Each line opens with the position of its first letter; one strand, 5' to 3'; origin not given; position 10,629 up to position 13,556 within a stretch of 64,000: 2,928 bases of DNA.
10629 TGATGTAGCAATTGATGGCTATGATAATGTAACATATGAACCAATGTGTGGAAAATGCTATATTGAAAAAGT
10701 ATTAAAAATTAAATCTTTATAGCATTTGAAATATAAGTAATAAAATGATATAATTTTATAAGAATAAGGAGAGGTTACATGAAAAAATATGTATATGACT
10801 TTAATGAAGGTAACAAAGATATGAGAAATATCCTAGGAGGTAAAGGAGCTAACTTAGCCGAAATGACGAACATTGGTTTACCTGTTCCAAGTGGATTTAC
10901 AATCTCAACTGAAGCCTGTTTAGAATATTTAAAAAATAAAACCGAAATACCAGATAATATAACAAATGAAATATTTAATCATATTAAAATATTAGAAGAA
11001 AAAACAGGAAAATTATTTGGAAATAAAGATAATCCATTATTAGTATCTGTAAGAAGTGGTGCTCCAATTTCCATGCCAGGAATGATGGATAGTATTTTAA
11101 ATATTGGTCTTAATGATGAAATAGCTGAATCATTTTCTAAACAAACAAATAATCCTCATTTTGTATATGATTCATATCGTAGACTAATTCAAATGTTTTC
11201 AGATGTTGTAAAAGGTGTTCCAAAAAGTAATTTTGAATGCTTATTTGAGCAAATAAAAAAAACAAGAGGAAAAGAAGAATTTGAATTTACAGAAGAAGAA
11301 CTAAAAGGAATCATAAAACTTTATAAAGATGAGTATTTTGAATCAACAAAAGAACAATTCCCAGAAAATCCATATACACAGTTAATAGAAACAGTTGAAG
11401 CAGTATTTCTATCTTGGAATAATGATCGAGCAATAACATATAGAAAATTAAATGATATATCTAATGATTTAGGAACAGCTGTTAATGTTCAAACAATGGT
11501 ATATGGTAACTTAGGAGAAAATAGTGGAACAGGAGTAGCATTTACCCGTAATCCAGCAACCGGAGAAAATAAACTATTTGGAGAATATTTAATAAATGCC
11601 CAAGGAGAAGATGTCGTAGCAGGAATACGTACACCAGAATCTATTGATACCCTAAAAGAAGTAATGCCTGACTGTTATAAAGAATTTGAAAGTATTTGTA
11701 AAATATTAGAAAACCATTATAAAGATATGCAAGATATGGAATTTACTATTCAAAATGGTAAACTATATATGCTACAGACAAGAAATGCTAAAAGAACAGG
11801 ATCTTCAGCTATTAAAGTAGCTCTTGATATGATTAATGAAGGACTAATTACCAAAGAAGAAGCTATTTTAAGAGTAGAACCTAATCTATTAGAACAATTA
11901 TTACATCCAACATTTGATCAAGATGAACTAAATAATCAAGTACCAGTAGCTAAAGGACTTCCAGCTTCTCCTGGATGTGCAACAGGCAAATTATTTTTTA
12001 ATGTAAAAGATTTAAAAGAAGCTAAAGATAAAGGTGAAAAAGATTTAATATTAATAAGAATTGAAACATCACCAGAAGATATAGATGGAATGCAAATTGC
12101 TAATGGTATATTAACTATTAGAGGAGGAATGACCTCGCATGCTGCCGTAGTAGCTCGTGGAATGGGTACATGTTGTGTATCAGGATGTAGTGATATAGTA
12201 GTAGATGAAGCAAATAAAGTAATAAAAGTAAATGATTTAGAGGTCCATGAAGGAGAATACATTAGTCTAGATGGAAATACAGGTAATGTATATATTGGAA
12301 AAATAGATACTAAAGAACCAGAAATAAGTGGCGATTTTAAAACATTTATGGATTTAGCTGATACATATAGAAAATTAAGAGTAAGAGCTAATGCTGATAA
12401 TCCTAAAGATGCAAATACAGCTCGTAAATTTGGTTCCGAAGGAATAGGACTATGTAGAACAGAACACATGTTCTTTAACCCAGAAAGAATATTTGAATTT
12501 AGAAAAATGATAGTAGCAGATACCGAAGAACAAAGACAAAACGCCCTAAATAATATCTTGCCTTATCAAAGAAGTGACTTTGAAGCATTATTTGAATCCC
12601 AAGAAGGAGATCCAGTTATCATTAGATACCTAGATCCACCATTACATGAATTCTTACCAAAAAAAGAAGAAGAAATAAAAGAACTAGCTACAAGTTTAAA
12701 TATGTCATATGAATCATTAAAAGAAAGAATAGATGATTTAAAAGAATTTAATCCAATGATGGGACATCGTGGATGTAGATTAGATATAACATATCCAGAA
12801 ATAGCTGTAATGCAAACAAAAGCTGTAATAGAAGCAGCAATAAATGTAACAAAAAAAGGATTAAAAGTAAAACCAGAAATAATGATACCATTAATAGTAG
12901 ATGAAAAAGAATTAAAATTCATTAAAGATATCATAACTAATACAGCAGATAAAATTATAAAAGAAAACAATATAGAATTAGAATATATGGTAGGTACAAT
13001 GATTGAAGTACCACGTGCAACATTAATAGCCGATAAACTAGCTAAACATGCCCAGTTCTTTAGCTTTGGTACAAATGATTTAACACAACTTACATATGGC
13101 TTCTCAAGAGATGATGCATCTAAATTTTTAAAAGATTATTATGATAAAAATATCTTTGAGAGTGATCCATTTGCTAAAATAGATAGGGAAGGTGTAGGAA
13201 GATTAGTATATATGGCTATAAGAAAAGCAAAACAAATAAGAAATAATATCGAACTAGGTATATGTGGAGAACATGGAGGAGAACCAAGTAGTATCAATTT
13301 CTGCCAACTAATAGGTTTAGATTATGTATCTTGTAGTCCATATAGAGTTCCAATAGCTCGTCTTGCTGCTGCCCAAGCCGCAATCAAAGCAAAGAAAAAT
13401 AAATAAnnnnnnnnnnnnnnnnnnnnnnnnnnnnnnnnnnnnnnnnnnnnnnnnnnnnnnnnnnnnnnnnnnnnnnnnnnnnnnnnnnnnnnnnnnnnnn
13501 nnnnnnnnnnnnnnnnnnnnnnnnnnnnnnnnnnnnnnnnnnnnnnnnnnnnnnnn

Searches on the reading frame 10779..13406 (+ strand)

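Call 59: search_protein_families(library=pfam, proteins=[window:10779-13406:+], max_evalue=0.00001)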
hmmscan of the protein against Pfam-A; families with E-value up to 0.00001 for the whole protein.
window:10779-13406:+ (875 aa): 3 families
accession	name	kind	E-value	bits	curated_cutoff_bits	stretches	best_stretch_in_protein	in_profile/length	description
PF02896.24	PEP-utilizers_C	-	6.4e-75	252.5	22.8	1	517-867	4-291/293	PEP-utilising enzyme, PEP-binding domain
PF01326.24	PPDK_N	-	1.5e-54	186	27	3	55-290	75-221/328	Pyruvate phosphate dikinase, AMP/ATP-binding domain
PF00391.29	PEP-utilizers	-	2.1e-21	75.7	23.1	1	420-502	2-72/72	PEP-utilising enzyme, mobile domain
